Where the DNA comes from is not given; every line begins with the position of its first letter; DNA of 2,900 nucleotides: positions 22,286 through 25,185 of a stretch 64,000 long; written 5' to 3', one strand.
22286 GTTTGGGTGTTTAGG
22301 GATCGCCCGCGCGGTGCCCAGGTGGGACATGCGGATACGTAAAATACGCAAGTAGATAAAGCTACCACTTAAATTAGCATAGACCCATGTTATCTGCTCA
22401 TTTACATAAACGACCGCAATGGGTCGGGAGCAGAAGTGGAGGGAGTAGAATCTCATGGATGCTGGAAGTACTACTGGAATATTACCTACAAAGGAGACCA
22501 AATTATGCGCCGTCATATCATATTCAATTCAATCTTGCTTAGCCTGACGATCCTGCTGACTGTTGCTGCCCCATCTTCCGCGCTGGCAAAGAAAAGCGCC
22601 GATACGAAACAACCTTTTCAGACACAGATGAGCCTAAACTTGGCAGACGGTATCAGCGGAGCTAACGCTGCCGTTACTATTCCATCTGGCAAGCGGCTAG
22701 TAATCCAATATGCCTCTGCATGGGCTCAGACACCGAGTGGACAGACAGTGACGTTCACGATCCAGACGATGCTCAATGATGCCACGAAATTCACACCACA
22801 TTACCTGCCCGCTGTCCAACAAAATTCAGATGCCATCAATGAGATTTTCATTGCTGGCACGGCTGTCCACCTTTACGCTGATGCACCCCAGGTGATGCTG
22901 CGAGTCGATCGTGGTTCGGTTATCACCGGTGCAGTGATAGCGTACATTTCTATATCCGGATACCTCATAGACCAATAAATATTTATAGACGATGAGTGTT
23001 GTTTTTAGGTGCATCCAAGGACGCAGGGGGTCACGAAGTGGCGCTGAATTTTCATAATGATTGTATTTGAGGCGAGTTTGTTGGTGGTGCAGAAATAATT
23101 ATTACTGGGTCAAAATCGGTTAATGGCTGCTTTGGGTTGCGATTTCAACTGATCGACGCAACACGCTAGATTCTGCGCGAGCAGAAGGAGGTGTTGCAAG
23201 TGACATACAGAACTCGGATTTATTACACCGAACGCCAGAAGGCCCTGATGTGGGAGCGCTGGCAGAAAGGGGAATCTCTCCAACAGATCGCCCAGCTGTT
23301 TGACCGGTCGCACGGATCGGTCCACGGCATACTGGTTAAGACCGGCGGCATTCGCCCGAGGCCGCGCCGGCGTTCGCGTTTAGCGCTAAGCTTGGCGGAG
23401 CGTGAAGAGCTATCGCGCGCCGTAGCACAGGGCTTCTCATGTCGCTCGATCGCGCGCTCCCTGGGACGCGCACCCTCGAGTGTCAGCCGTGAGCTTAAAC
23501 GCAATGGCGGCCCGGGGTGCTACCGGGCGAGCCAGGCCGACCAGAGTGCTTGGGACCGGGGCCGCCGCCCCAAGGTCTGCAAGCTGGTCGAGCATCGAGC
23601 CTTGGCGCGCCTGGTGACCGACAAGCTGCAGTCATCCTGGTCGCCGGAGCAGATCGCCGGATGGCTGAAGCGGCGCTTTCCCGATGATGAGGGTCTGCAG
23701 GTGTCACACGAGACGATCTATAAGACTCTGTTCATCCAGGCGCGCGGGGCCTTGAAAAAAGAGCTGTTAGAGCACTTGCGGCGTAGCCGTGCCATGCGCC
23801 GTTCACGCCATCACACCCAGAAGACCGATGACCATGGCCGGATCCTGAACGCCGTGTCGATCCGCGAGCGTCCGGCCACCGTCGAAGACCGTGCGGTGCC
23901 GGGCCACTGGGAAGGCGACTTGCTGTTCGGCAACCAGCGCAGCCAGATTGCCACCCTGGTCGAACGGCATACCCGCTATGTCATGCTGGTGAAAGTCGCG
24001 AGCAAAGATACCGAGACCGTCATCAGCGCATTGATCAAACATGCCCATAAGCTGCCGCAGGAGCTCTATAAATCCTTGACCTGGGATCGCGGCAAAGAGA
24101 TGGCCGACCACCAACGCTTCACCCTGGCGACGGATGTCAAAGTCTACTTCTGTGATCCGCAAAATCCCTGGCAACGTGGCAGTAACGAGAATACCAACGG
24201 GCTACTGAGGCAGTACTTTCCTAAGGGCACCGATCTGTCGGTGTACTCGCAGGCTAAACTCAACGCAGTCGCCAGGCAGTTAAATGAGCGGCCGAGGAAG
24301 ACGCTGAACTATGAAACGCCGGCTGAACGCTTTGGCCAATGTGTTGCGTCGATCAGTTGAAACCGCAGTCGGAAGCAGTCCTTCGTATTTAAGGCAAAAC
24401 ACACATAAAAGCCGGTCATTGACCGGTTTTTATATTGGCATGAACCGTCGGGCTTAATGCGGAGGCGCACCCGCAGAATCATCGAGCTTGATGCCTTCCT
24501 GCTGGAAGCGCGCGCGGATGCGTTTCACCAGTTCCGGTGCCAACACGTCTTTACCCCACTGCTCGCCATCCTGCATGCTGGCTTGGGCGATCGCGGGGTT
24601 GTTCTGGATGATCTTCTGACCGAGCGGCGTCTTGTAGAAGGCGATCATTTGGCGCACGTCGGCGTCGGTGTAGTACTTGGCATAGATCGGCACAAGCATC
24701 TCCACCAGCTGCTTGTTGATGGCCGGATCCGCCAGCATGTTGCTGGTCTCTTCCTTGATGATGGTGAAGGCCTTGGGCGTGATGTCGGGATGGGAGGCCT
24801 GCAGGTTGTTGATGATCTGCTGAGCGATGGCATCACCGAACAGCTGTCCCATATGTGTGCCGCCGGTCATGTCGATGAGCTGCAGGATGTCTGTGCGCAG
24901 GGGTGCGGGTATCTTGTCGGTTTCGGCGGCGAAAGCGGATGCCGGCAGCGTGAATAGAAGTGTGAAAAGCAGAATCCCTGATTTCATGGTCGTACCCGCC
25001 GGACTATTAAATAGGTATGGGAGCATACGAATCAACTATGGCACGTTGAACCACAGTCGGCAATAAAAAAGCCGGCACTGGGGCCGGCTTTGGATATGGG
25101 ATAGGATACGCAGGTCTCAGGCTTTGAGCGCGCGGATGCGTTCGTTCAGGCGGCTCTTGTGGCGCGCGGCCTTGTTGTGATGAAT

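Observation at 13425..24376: Two 100% identical direct IS30-family copies bracket 8.4 kb of signalling, repair and surface genes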

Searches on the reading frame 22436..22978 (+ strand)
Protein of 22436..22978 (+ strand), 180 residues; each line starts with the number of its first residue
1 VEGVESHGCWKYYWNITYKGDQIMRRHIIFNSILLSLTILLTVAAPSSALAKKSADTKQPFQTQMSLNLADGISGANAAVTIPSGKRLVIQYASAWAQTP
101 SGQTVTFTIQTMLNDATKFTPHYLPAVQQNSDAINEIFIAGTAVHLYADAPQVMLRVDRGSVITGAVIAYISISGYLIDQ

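Call 6: search_protein_families(library=pfam, proteins=[window:22436-22978:+])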
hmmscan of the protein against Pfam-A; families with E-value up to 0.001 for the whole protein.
window:22436-22978:+ (180 aa): 0 families

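Call 19: find_encoding_contigs(protein=window:22505-22978:+, flank=10000, max_places=10)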
Protein window:22505-22978:+ (157 aa): 1 contig read that carries it; 1 place shown.
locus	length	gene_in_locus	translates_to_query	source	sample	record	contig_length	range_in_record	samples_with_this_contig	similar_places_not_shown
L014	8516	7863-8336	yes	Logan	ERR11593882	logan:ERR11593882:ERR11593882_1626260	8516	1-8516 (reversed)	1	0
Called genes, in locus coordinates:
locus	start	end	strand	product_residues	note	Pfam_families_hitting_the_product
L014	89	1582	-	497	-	PF02805:Ada_Zn_binding, PF12833:HTH_18, PF00165:HTH_AraC (weak), PF06029:AlkA_N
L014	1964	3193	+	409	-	PF11949:DUF3466 (faint)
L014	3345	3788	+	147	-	-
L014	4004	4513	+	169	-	-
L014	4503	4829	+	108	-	-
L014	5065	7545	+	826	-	PF00989:PAS (weak), PF08448:PAS_4 (weak), PF00990:GGDEF, PF00563:EAL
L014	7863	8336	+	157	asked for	-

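Call 66: search_protein_families(library=ncbifam, proteins=[window:22505-22978:+], max_evalue=0.001)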
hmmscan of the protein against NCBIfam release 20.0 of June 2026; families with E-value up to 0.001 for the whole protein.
window:22505-22978:+ (157 aa): 0 families

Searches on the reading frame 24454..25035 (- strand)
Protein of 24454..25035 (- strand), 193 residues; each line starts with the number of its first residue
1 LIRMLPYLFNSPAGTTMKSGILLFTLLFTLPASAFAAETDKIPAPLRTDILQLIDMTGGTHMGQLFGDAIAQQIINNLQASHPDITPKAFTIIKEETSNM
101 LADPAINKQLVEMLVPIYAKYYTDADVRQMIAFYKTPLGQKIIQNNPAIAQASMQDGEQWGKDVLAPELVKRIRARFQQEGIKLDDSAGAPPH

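Call 6: search_protein_families(library=pfam, proteins=[window:24454-25035:-])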
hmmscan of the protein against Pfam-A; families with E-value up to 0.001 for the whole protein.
window:24454-25035:- (193 aa): 1 family
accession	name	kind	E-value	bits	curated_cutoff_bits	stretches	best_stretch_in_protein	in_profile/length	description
PF09832.14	DUF2059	-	3e-22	78.8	23.6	1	109-165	2-58/60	Uncharacterized protein conserved in bacteria (DUF2059)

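Call 18: find_encoding_contigs(protein=window:24454-24987:-, flank=10000, max_places=10)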
Protein window:24454-24987:- (177 aa): 2 contigs read that carry it; 2 places shown.
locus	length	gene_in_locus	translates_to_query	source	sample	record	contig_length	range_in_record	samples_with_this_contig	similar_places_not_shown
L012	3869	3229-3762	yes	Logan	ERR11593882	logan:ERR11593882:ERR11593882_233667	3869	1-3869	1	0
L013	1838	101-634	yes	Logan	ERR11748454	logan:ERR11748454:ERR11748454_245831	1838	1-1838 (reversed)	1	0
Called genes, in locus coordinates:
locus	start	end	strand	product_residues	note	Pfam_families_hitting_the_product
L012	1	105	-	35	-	?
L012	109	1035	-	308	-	PF06574:FAD_syn, PF01687:Flavokinase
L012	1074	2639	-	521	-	PF03023:MurJ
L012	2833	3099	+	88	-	PF01649:Ribosomal_S20p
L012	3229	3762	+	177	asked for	PF09832:DUF2059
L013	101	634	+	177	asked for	PF09832:DUF2059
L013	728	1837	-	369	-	?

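Call 74: search_protein_families(library=pfam, proteins=[L079:11437-12084:+, L076:14020-14574:+], max_evalue=0.01)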
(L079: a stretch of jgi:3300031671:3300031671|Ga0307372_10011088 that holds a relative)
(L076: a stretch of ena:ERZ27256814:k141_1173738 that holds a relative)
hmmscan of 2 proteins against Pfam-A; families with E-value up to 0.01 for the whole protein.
L079:11437-12084:+ (216 aa): 2 families
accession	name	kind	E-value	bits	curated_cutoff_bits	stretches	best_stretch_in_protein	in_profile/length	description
PF05598.16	DUF772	-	1.8e-19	69.9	23.1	1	53-126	1-73/74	Transposase domain (DUF772)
PF01609.27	DDE_Tnp_1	-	1.4e-05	25.4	23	1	140-215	5-51/200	Transposase DDE domain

L076:14020-14574:+ (184 aa): 2 families
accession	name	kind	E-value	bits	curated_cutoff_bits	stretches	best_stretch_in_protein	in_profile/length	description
PF14183.11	YwpF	-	0.0013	19.1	28.1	0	83-149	65-128/133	YwpF-like protein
PF02627.25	CMD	-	0.007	16.8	23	0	53-103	14-64/84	Carboxymuconolactone decarboxylase family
